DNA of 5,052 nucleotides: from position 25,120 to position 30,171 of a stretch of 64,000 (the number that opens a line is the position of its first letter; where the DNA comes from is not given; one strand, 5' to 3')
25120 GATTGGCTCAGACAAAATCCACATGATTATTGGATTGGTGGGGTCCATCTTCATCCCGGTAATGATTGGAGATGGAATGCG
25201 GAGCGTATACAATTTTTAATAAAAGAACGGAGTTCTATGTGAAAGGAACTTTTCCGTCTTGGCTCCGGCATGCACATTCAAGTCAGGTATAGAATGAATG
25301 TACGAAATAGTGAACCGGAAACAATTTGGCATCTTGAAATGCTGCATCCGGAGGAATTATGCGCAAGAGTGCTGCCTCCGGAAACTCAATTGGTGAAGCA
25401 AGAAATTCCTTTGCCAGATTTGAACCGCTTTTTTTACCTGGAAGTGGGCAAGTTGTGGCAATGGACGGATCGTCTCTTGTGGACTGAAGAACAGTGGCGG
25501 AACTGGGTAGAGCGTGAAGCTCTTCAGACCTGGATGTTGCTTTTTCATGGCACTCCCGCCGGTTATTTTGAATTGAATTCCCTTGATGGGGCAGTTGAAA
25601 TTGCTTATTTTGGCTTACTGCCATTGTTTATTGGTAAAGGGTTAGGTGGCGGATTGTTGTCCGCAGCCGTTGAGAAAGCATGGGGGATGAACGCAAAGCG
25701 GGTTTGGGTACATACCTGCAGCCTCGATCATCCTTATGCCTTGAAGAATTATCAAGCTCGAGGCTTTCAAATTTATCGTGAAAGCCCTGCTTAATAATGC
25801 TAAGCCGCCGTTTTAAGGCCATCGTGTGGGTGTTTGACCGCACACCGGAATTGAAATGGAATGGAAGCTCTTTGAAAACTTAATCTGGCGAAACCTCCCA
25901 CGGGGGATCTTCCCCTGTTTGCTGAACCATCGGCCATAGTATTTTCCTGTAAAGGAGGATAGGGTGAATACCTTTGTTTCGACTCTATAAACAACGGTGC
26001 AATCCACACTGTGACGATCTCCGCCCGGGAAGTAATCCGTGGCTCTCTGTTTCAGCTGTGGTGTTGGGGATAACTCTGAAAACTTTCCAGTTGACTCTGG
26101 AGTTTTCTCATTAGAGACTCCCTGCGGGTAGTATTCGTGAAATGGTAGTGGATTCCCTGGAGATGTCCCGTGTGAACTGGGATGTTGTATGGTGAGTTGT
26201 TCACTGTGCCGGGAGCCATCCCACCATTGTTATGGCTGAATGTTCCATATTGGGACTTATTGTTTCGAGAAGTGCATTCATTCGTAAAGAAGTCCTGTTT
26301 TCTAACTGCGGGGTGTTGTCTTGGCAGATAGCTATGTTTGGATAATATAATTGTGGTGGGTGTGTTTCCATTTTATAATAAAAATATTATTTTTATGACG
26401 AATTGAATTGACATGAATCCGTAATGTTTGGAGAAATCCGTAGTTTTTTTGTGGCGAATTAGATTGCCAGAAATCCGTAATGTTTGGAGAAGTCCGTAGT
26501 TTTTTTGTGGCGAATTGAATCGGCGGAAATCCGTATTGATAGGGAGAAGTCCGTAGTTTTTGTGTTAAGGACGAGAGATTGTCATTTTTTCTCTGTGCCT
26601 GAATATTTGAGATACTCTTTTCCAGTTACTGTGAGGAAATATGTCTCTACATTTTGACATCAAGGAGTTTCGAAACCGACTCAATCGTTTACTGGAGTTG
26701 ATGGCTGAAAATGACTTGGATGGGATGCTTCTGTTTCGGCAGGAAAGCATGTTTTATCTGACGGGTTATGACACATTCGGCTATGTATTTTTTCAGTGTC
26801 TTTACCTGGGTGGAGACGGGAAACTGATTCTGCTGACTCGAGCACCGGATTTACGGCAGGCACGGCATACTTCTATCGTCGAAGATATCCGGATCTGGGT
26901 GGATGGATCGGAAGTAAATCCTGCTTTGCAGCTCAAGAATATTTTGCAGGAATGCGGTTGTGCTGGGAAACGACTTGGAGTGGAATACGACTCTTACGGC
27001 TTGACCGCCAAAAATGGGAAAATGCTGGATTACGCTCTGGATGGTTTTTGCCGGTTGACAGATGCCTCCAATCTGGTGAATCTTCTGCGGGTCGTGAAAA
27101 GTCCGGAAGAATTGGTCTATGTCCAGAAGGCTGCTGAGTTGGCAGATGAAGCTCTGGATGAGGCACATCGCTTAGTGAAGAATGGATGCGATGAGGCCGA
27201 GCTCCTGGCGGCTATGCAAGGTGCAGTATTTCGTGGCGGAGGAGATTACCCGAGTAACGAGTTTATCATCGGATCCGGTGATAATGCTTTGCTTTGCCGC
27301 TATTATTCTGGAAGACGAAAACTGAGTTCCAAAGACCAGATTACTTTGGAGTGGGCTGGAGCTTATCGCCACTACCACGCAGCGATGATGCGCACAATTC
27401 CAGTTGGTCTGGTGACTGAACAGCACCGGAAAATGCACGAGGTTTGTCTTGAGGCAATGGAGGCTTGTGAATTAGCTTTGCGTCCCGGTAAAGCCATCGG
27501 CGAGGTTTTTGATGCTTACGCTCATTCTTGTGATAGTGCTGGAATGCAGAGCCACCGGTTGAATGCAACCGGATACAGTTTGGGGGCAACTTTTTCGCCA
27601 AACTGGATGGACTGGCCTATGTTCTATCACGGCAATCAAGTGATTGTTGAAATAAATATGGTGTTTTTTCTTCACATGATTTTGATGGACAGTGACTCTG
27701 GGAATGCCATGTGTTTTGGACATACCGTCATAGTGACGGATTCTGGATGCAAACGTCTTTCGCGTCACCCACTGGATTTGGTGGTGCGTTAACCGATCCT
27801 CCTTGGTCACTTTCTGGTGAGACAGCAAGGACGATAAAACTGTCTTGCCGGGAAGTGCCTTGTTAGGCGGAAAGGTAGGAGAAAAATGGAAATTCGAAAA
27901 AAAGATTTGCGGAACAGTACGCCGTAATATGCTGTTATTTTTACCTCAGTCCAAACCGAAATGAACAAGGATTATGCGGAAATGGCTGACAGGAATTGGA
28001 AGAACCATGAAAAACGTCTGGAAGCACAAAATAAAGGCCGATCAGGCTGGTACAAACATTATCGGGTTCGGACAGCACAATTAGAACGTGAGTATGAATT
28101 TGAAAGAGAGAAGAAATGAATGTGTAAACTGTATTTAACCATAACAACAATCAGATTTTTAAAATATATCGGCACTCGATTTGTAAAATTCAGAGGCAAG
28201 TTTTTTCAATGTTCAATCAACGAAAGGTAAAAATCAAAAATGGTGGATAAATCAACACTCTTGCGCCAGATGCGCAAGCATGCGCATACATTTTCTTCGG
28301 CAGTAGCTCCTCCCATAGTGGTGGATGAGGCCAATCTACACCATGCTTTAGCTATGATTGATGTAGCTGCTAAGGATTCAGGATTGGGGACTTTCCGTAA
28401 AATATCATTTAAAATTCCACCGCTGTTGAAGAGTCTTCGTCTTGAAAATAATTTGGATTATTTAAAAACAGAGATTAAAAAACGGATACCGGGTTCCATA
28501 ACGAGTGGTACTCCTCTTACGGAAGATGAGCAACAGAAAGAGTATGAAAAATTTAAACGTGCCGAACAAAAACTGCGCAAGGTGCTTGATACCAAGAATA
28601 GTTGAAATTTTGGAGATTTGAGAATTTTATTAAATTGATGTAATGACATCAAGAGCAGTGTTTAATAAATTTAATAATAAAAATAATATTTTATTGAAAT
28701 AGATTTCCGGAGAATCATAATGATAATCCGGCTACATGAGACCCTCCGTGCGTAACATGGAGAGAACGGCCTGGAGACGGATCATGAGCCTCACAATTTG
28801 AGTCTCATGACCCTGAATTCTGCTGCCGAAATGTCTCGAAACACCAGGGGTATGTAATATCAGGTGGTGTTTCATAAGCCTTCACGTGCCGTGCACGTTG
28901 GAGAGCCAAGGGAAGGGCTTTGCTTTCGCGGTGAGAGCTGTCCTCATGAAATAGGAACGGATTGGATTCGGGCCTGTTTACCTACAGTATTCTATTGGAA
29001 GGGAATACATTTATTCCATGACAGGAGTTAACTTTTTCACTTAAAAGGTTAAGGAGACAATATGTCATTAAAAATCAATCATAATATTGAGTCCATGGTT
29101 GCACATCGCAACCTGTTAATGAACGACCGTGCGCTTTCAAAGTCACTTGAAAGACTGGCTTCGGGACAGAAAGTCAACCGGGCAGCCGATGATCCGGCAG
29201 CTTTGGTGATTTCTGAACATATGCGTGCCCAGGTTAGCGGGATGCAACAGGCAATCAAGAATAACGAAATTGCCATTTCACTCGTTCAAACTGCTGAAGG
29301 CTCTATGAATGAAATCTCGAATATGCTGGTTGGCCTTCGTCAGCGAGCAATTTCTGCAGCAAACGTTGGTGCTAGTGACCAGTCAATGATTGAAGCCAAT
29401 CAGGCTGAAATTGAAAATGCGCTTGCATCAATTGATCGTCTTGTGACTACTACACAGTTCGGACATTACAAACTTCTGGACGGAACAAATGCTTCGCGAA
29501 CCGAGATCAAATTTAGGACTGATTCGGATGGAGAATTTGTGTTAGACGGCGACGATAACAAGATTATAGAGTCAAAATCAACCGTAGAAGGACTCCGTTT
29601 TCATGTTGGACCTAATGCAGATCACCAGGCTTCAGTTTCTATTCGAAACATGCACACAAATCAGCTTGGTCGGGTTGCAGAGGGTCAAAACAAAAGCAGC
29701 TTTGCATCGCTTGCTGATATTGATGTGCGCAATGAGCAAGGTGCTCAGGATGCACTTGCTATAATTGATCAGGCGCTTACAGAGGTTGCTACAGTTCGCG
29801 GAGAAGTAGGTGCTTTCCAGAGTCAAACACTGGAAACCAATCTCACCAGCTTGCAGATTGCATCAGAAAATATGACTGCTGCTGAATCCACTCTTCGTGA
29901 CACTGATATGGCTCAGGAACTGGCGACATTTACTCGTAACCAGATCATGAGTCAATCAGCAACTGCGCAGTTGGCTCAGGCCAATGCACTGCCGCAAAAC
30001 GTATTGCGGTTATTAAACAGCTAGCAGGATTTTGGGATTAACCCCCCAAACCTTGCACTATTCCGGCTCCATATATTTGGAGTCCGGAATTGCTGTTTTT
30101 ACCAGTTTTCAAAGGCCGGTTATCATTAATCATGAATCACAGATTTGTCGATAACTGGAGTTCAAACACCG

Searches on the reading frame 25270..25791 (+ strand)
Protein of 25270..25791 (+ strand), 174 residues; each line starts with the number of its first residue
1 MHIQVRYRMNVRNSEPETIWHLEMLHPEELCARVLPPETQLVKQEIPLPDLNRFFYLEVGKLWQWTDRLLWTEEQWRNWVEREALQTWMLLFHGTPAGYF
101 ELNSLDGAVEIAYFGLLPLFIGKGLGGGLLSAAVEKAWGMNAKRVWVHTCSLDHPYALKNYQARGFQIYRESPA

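Call 17: search_protein_families(library=pfam, proteins=[window:25270-25791:+], max_evalue=0.01)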
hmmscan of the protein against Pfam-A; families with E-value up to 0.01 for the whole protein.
window:25270-25791:+ (174 aa): 2 families
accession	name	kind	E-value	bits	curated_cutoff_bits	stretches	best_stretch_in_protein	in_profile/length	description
PF00583.31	Acetyltransf_1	-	3.9e-11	43.7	20.7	1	63-166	14-116/116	Acetyltransferase (GNAT) family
PF13508.13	Acetyltransf_7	-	0.00089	20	27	1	88-167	6-83/84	Acetyltransferase (GNAT) domain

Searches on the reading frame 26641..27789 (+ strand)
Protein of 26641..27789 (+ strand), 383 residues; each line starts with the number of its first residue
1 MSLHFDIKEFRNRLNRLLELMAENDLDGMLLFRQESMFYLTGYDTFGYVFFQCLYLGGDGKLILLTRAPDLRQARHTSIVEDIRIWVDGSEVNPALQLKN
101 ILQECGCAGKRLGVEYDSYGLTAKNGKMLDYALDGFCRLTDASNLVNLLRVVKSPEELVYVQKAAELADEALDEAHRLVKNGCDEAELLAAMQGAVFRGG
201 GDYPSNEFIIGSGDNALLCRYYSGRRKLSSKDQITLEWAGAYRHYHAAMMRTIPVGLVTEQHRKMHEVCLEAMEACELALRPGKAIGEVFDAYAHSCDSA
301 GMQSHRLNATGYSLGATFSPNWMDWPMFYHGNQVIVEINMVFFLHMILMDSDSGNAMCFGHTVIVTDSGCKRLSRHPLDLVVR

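Call 17: search_protein_families(library=pfam, proteins=[window:26641-27789:+], max_evalue=0.01)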
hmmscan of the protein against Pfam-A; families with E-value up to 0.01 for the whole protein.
window:26641-27789:+ (383 aa): 2 families
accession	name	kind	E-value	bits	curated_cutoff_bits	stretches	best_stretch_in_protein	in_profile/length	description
PF00557.29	Peptidase_M24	-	3.4e-32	112.4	23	1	161-367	3-208/208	Metallopeptidase family M24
PF01321.24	Creatinase_N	-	9.4e-21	75.1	22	1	13-152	1-128/128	Creatinase/Prolidase N-terminal domain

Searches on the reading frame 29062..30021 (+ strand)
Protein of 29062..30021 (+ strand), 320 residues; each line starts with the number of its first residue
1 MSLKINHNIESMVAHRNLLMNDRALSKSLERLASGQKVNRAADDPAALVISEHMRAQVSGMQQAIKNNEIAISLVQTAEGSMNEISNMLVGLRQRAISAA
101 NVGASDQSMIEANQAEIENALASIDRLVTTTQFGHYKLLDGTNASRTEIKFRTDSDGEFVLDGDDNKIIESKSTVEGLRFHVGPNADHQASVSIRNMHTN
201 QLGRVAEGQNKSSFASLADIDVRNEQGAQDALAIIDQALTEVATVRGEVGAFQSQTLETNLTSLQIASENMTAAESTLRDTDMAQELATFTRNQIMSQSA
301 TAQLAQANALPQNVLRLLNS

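Call 55: search_protein_families(library=pfam, proteins=[window:29062-30021:+], max_evalue=0.001)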
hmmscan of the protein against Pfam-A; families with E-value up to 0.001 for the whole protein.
window:29062-30021:+ (320 aa): 2 families
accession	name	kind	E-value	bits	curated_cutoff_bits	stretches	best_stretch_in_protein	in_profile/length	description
PF00669.25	Flagellin_N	-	1.2e-31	110.1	26.6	1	5-143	1-138/139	Bacterial flagellin N-terminal helical region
PF00700.27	Flagellin_C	-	2.7e-20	72.9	23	1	232-318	1-86/86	Bacterial flagellin C-terminal helical region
